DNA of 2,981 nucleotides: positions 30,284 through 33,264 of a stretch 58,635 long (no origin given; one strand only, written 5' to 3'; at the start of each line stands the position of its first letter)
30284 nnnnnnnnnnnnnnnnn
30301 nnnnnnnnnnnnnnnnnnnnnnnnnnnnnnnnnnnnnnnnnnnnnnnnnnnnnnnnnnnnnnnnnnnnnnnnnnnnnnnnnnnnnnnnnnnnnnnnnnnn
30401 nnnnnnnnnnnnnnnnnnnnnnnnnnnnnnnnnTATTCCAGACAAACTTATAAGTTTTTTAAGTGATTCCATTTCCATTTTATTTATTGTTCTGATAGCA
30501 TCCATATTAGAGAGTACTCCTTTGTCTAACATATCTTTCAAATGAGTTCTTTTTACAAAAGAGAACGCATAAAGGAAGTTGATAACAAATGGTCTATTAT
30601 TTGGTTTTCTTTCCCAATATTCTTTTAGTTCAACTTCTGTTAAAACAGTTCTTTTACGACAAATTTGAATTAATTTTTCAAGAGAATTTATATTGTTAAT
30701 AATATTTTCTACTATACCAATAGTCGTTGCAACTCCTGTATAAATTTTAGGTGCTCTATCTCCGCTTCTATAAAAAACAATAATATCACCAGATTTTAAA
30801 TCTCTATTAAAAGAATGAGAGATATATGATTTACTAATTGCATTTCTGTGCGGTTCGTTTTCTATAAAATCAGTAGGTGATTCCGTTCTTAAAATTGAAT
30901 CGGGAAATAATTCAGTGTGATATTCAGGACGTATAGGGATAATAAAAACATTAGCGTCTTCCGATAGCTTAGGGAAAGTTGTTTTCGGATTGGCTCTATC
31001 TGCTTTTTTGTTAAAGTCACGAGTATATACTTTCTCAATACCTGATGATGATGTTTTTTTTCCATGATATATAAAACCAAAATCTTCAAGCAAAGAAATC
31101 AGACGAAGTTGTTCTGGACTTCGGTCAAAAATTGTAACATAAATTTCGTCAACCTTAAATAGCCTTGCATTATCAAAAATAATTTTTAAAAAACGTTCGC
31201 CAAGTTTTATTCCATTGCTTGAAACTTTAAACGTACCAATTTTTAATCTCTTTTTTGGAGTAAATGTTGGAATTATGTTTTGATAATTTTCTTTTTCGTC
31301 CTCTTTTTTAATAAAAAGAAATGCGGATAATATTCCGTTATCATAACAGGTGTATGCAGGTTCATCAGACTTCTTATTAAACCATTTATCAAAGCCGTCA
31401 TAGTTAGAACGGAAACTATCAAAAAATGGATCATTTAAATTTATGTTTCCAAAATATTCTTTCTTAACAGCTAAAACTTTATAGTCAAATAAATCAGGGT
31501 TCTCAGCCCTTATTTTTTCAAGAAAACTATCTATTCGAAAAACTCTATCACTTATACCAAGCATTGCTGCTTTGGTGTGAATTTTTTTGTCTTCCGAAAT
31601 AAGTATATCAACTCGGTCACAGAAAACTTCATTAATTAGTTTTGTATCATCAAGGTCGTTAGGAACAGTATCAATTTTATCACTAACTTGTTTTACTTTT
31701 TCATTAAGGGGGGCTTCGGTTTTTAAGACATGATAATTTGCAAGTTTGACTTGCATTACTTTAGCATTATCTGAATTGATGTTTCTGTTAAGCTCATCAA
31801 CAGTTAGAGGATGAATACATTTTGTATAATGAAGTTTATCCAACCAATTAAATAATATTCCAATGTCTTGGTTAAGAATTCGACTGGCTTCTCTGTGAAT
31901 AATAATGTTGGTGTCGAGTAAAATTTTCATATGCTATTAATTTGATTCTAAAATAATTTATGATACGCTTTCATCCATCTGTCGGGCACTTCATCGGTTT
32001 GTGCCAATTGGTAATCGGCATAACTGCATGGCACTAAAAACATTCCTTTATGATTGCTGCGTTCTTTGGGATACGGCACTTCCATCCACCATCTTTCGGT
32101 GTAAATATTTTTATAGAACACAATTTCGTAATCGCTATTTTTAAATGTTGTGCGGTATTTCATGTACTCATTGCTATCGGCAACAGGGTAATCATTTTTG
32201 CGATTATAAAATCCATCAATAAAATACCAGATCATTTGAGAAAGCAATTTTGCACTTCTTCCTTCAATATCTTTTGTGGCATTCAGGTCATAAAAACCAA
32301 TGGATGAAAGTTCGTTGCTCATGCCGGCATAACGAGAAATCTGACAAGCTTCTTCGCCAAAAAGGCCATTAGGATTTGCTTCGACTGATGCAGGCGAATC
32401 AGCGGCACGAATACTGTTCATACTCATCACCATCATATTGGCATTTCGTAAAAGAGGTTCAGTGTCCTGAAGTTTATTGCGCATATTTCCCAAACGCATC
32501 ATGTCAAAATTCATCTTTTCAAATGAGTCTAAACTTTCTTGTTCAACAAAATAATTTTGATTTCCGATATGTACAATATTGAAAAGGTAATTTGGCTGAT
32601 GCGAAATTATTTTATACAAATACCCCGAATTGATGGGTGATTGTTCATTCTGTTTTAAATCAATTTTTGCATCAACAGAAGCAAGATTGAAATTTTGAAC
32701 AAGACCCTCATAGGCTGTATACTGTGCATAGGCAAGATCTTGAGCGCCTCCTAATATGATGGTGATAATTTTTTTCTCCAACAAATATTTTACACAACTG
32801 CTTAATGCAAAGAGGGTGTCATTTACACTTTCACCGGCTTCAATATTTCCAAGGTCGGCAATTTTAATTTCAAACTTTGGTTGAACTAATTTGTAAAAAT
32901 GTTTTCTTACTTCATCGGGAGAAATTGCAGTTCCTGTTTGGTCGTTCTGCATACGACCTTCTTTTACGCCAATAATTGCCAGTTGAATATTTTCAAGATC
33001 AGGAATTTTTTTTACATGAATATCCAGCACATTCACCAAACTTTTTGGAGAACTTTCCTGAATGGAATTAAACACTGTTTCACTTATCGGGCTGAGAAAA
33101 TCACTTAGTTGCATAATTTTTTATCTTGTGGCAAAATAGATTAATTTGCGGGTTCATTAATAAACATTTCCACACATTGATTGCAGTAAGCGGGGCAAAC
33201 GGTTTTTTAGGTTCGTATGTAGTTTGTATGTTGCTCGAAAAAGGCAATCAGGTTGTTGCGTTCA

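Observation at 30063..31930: Translationally coupled PIN / GNAT-like / ASCH fusion protein plus free ASCH protein: candidate uncharacterised RNA-directed toxin-immunity or defence cassette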

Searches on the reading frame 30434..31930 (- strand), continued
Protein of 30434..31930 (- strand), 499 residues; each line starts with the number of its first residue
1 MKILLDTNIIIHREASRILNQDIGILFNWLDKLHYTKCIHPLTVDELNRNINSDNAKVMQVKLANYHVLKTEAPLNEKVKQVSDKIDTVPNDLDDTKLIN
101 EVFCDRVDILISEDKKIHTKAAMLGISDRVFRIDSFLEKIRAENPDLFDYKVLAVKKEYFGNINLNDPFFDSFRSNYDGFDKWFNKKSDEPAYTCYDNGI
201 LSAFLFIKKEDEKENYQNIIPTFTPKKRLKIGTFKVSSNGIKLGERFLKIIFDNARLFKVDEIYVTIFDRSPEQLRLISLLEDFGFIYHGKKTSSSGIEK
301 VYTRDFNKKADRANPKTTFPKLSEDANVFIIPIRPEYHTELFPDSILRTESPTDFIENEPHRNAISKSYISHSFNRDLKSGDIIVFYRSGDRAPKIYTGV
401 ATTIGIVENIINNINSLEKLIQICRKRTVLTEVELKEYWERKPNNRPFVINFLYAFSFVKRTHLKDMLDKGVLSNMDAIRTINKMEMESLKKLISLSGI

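Call 85: search_protein_families(library=pfam, proteins=[P0244, P0265, P0268, P0256, P0298, P0324, P0286, L015:1784-2743:+, L038:6311-7375:+], max_evalue=0.01)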
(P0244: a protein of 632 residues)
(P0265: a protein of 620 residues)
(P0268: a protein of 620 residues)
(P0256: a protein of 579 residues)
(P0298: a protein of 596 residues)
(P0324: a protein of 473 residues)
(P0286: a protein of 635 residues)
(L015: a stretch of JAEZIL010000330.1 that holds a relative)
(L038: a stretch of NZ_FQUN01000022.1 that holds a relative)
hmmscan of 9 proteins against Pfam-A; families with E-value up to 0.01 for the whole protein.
P0244 (632 aa): 2 families
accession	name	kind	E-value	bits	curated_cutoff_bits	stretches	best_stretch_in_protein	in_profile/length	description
PF04266.20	ASCH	-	2.2e-05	25.5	21.2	1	513-589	1-78/103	ASCH domain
PF13638.12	PIN_4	-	0.0026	18.5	21.9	1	5-127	3-127/132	PIN domain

P0265 (620 aa): 1 family
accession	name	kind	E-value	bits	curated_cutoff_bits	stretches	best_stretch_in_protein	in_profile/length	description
PF04266.20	ASCH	-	9.5e-08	33.1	21.2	1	8-105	3-93/103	ASCH domain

P0268 (620 aa): 1 family
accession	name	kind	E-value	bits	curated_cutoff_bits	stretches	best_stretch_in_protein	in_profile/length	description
PF12961.13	DUF3850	-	3e-05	24.5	22.9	1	1-67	4-70/77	Domain of unknown function (DUF3850)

P0256 (579 aa): 0 families

P0298 (596 aa): 1 family
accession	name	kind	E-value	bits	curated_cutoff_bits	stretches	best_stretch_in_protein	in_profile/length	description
PF04266.20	ASCH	-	2.3e-06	28.7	21.2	1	5-112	2-102/103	ASCH domain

P0324 (473 aa): 2 families
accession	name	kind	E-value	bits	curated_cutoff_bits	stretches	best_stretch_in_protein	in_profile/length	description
PF04266.20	ASCH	-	1.3e-05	26.2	21.2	1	8-99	4-88/103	ASCH domain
PF12961.13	DUF3850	-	0.00056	20.5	22.9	1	4-44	3-40/77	Domain of unknown function (DUF3850)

P0286 (635 aa): 2 families
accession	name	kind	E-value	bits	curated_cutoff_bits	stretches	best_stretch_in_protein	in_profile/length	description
PF04266.20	ASCH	-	6e-08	33.8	21.2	1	7-111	2-99/103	ASCH domain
PF12961.13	DUF3850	-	4.5e-05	24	22.9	1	3-48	1-43/77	Domain of unknown function (DUF3850)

L015:1784-2743:+ (319 aa): 0 families

L038:6311-7375:+ (354 aa): 0 families

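Call 93: search_protein_families(library=padloc, proteins=[L164:3983-5053:+, L164:5034-5408:+, L165:5001-6500:+], max_evalue=0.00001)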
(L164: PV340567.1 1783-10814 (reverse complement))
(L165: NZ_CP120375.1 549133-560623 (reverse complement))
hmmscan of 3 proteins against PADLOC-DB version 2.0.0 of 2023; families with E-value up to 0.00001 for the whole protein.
L164:3983-5053:+ (357 aa): 6 families
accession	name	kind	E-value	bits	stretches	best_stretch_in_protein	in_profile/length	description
PDLC04419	PDC-M11A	-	2.1e-133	443.1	1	6-356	10-356/357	-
PDLC04422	PDC-M11A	-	7.6e-94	313.4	1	8-357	155-501/501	-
PDLC04418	PDC-M11A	-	6.2e-93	310.1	1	8-356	92-443/444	-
PDLC04421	PDC-M11A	-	5.4e-41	138.8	1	12-302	161-441/486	-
PDLC04420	PDC-M11A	-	5.9e-36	122.2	1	13-308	49-338/376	-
PDLC04417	PDC-M11A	-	6.6e-31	105.8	1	19-304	166-451/501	-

L164:5034-5408:+ (125 aa): 3 families
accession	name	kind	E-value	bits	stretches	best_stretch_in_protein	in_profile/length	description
PDLC04425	PDC-M11B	-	6.8e-52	173.4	1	1-123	1-122/132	-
PDLC04424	PDC-M11B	-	3.4e-44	148.3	1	1-123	8-129/142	-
PDLC04423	PDC-M11B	-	1.8e-22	78.1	1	5-124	1-119/164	-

L165:5001-6500:+ (500 aa): 6 families
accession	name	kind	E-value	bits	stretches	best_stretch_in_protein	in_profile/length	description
PDLC04421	PDC-M11A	-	1.3e-129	431.1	1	1-491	1-481/486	-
PDLC04422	PDC-M11A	-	3.9e-119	396.8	1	1-491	1-489/501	-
PDLC04417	PDC-M11A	-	1.4e-96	322.5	1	1-491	1-489/501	-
PDLC04420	PDC-M11A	-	2.1e-79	265.2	1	112-493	2-374/376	-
PDLC04419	PDC-M11A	-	3.1e-51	172.8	1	154-489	12-343/357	-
PDLC04418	PDC-M11A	-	3.5e-22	76.9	1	160-450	98-391/444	-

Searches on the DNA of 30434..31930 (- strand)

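Call 88: search_dna_similar(query=L164:3983-5411:+, collection=ecoli_genomes, mode=near, max_rows=8)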
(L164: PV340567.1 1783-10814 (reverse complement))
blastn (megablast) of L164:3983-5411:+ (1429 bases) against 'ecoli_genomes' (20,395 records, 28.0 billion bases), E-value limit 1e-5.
Records with a match: 275; places in all: 275; records where one place covers at least 80% of the query: 275.
Genomes with a match: 275 of 5426; with a place that covers at least 80% of the query: 275. Places per genome that has any: lowest 1, median 1, highest 1. On chromosomes: 275 places; on plasmids: 0.
Best place of each record, by identity: >=99% 275.
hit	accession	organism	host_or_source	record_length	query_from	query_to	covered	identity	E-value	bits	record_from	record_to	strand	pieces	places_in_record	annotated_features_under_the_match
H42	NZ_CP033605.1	Escherichia coli O157:H7 strain TR01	Cattle carcass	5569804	1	1429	100%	99.9%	0e+0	2634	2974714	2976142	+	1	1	hypothetical protein | ASCH domain-containing protein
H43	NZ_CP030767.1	Escherichia coli strain 2017C-4109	missing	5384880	1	1429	100%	99.9%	0e+0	2634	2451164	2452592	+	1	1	hypothetical protein | ASCH domain-containing protein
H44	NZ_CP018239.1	Escherichia coli strain 272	missing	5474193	1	1429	100%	99.9%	0e+0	2634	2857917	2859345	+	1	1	hypothetical protein | ASCH domain-containing protein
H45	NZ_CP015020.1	Escherichia coli strain 28RC1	Bovine carcass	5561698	1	1429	100%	99.9%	0e+0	2634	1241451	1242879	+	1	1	hypothetical protein | ASCH domain-containing protein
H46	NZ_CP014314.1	Escherichia coli O157:H7 strain JEONG-1266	Bos taurus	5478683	1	1429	100%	99.9%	0e+0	2634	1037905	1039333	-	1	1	hypothetical protein | ASCH domain-containing protein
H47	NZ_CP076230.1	Escherichia coli O157:H7 strain Rafaela_II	Rectal swab of live bovine cattle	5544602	1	1429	100%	99.9%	0e+0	2634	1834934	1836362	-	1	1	hypothetical protein | ASCH domain-containing protein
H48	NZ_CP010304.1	Escherichia coli O157:H7 str. SS52 strain SS52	Cattle feces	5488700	1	1429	100%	99.9%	0e+0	2634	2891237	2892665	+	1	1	hypothetical protein | ASCH domain-containing protein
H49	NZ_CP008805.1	Escherichia coli O157:H7 str. SS17 strain SS17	Cattle feces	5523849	1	1429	100%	99.9%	0e+0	2634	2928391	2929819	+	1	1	hypothetical protein | ASCH domain-containing protein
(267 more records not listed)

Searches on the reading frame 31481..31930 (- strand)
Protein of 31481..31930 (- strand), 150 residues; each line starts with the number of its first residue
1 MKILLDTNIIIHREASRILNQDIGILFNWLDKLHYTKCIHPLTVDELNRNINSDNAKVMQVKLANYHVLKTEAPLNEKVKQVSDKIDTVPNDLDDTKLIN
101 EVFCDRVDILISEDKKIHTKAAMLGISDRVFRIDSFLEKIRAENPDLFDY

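Call 79: predict_structure(alignment_id=A4)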
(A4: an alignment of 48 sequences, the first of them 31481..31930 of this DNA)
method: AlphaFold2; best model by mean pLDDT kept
length: 150 residues; sequences in the alignment: 48
mean_pLDDT: 82.5   pTM: 0.78
mean pLDDT of the five models: 82.5, 82.5, 77.9, 77.8, 76.8
residues with pLDDT >= 90: 46; 70-90: 81; 50-70: 21; < 50: 2
segments of 3 or more residues with pLDDT < 50: none
pLDDT, mean of each block of 10 residues (from residue 1): 87 61 84 90 72 66 81 87 83 85 93 90 93 91 76
secondary structure, 60 per line:
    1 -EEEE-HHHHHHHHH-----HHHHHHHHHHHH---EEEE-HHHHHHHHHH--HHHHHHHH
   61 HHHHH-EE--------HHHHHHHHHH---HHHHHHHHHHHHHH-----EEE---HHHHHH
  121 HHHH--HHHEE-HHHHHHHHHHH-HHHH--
elements in order: E2-5 H7-15 H21-32 E36-39 H41-50 H53-65 H77-86 H90-103 E109-111 H115-124 H133-143 H145-148

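Call 82: fold_search(model_id=the predicted structure, library=pdb)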
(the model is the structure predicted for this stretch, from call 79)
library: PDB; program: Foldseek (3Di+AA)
matches with E <= 10: 946; with E <= 0.001: 1
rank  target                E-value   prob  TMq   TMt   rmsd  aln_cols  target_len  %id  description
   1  4chg_A                2.6e-04  1.00  0.67  0.74   3.1       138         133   14  Crystal structure of VapBC15 complex from Mycobacterium tuberculosis (released 2014-11-12)
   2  7og5_A                1.4e-03  1.00  0.56  0.55   5.6       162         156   12  RNA-free Ribonuclease P from Halorhodospira halophila (released 2021-07-07)
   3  5x3t_B                1.8e-03  1.00  0.56  0.60   4.0       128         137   13  VapBC from Mycobacterium tuberculosis (released 2017-06-07)
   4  5k8j_B                1.9e-03  1.00  0.53  0.61   3.4       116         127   14  Structure of Caulobacter crescentus VapBC1 (apo form) (released 2016-12-28)
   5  8rdd                  2.1e-03  1.00  0.54  0.50   4.9       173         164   19  Crystal structure of Saccharomyces cerevisiae Nmd4 protein involved in nonsense mediated mRNA decay (released 2024-08-14)
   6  5oql_P                2.5e-03  1.00  0.46  0.38   5.7       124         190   14  Cryo-EM structure of the 90S pre-ribosome from Chaetomium thermophilum (released 2017-10-11)
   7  2bsq_A                2.5e-03  1.00  0.52  0.54   4.8       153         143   19  FitAB bound to DNA (released 2006-08-24)
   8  2fe1                  2.8e-03  1.00  0.54  0.61   4.2       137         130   12  Crystal Structure of PAE0151 from Pyrobaculum aerophilum (released 2005-12-27)
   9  7mq8_SL               3.1e-03  1.00  0.47  0.38   5.2       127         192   15  Cryo-EM structure of the human SSU processome, state pre-A1 (released 2021-09-22)
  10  2bsq_B                3.3e-03  1.00  0.48  0.51   5.9       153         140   16  FitAB bound to DNA (released 2006-08-24)
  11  9n7b_SL               3.5e-03  1.00  0.51  0.54   3.9       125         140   14  SSU processome maturation and disassembly, State O (released 2025-10-29)
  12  7by3_B                3.7e-03  1.00  0.57  0.68   3.0       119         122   15  Toxin-antitoxin complex from klebsiella pneumoniae (released 2021-04-28)
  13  7mqa_SL               3.9e-03  1.00  0.47  0.41   5.2       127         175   15  Cryo-EM structure of the human SSU processome, state post-A1 (released 2021-09-22)
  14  8wmm_G                3.9e-03  1.00  0.47  0.52   4.6       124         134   18  Structure of CbCas9-PcrIIC1 complex bound to 28-bp DNA substrate (20-nt complementary) (released 2024-06-05)
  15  4mj7_A                3.9e-03  1.00  0.45  0.43   6.9       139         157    9  Crystal structure of the PIN domain of Saccharomyces cerevisiae Utp23 (released 2013-11-06)
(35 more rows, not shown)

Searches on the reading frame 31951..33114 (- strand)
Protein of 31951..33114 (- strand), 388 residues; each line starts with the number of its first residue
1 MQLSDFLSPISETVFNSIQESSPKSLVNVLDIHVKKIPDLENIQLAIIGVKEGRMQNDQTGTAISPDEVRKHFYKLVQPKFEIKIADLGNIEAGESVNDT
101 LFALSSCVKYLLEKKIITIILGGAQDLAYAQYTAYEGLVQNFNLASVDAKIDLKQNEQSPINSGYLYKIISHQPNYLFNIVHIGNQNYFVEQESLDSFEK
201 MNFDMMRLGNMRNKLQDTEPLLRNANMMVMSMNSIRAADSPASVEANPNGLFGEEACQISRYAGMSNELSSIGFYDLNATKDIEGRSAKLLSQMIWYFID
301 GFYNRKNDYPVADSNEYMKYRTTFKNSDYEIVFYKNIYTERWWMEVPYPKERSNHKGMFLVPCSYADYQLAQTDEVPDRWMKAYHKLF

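Call 3: search_protein_families(library=pfam, proteins=[window:31951-33114:-], max_evalue=1)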
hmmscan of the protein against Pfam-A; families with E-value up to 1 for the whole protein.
window:31951-33114:- (388 aa): 1 family
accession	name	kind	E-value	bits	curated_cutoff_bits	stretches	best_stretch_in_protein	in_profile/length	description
PF00491.26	Arginase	-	5.2e-15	56.1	22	1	45-297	3-276/280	Arginase family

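Call 34: find_related_loci(query=window:31951-33114:-, collection=metagenome_contigs, flank=7000)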
Query window:31951-33114:- (388 aa) in metagenome_contigs; peptide patterns used: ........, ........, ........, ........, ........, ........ (x = any residue, [..] = any of these).
600 stretches matched a pattern (row limit reached: there are more); 550 encode a relative of the query (tblastn E <= 1e-3); the best 80 are kept; 80 distinct loci.
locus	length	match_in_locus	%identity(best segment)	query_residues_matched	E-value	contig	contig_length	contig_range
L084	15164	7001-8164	99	1-388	0e+0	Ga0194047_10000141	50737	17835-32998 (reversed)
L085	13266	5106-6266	92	1-387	0e+0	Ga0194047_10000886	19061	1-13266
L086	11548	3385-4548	80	1-388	0e+0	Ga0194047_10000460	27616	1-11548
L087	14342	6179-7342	70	1-388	0e+0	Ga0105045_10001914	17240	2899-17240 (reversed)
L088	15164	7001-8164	90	1-388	0e+0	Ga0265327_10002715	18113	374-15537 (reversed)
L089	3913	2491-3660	48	1-387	3e-133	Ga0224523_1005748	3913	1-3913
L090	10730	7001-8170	48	1-387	7e-128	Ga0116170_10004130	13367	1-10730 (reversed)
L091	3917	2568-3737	48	1-387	1e-129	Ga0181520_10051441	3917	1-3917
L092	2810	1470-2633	47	1-387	2e-131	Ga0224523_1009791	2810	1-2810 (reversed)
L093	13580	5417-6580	47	3-387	2e-125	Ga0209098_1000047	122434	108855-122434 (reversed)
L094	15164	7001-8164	46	3-387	1e-124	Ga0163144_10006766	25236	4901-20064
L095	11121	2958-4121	46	3-387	1e-124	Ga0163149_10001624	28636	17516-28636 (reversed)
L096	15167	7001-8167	47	2-387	8e-125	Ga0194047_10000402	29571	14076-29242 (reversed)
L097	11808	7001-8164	46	3-387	1e-124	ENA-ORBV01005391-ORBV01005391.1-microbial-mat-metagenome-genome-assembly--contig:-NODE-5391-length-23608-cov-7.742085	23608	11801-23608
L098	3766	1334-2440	52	23-387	1e-127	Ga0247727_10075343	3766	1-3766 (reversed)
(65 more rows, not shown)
